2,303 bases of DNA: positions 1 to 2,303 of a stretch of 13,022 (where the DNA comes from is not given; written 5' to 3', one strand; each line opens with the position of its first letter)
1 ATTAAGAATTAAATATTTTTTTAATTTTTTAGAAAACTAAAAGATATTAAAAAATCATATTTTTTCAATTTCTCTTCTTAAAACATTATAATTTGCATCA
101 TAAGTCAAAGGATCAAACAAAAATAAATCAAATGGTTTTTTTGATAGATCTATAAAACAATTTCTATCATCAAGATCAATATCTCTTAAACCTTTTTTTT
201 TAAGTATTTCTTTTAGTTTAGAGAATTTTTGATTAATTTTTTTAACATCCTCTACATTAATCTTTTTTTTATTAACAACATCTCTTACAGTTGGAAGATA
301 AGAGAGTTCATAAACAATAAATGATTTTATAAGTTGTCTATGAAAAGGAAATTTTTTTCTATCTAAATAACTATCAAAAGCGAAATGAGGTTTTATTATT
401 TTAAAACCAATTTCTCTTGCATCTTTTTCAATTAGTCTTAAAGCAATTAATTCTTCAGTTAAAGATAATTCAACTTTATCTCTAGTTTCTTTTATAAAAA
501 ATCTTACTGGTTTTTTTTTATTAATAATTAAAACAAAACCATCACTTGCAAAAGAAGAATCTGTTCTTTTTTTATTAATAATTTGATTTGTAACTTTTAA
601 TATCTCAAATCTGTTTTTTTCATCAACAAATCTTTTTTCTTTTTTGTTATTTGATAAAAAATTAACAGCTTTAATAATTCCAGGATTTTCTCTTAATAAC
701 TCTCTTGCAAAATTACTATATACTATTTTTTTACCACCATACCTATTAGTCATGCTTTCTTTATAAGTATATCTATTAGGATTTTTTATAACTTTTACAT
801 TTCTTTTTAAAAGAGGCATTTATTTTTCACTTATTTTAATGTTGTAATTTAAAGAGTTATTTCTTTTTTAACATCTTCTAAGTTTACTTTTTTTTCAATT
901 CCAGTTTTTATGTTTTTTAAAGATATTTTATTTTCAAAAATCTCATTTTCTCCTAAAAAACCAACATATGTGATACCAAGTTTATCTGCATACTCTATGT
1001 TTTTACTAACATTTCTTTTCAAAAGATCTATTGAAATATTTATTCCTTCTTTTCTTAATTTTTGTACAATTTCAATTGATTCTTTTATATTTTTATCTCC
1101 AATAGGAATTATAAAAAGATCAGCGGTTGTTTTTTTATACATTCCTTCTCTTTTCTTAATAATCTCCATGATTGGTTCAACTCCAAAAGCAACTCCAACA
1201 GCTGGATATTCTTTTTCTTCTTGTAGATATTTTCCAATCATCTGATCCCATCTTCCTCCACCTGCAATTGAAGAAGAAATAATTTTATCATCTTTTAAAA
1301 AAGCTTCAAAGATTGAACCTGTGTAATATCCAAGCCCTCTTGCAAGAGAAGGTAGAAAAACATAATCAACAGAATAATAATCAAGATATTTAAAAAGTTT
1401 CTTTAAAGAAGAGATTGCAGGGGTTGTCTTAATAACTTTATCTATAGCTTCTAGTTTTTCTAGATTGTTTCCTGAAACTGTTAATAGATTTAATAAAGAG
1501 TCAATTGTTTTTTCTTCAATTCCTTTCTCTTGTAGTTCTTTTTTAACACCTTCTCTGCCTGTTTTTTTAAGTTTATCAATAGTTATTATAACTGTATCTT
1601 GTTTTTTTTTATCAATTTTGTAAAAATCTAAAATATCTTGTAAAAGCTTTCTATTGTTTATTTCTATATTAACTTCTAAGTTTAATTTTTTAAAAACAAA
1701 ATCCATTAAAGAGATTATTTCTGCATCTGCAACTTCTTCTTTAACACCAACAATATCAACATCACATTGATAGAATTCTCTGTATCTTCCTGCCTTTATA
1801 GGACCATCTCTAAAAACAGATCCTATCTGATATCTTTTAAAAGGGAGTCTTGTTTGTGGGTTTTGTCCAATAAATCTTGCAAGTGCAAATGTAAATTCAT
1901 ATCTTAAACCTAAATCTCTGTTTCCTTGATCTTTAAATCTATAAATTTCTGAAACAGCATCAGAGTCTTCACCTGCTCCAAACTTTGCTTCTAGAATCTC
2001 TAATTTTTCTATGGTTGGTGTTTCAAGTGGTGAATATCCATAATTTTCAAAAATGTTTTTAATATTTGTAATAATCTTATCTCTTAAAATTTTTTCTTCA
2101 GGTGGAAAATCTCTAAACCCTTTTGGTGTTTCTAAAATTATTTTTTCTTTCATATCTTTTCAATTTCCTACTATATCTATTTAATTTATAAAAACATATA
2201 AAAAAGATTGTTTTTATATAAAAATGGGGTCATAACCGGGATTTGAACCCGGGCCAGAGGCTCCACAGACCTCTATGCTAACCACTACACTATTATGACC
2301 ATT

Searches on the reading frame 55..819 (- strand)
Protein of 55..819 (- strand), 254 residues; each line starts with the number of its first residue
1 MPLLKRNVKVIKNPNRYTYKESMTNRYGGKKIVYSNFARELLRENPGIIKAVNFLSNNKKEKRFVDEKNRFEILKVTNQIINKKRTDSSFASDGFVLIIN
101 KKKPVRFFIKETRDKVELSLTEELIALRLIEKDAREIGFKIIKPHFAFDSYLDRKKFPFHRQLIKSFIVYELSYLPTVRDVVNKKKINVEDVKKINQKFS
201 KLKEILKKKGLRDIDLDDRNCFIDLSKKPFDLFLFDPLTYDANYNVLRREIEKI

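Call 7: search_protein_families(library=pfam, proteins=[window:55-819:-], max_evalue=1)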
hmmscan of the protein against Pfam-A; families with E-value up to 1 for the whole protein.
window:55-819:- (254 aa): 1 family
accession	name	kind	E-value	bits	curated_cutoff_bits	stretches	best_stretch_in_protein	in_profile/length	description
PF25723.1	HU_inhibitor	-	0.081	13.5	27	0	43-67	43-67/72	Bacteriophage inhibitor of histone-like protein HU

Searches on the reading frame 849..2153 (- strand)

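Call 7: search_protein_families(library=pfam, proteins=[window:849-2153:-], max_evalue=1)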
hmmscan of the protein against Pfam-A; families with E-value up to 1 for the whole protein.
window:849-2153:- (434 aa): 8 families
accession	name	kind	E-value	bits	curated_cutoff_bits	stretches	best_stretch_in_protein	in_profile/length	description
PF13393.11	tRNA-synt_His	-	3.2e-44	151.9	25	1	12-328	1-308/308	Histidyl-tRNA synthetase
PF03129.25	HGTP_anticodon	-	4.5e-13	49.6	21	1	346-432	2-91/94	Anticodon binding domain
PF00587.30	tRNA-synt_2b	-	1.5e-08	35.4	29.3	1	71-182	1-112/179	tRNA synthetase class II core domain (G, H, P, S and T)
PF00152.25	tRNA-synt_2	-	2.5e-06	27.2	25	1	107-165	94-147/308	tRNA synthetases class II (D, K and N)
PF01409.25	tRNA-synt_2d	-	1.1e-05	25.5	19.8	1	25-164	20-161/246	tRNA synthetases class II core domain (F)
PF14747.11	DUF4473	-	0.035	15.1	25.9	1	198-224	3-28/78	Domain of unknown function (DUF4473)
PF02631.22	RecX_HTH2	-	0.046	14.4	26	1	196-219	17-40/42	RecX, second three-helix domain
PF16971.10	RcpB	-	0.36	11.6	21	1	146-217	41-112/169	Rough colony protein B, tight adherence - tad - subunit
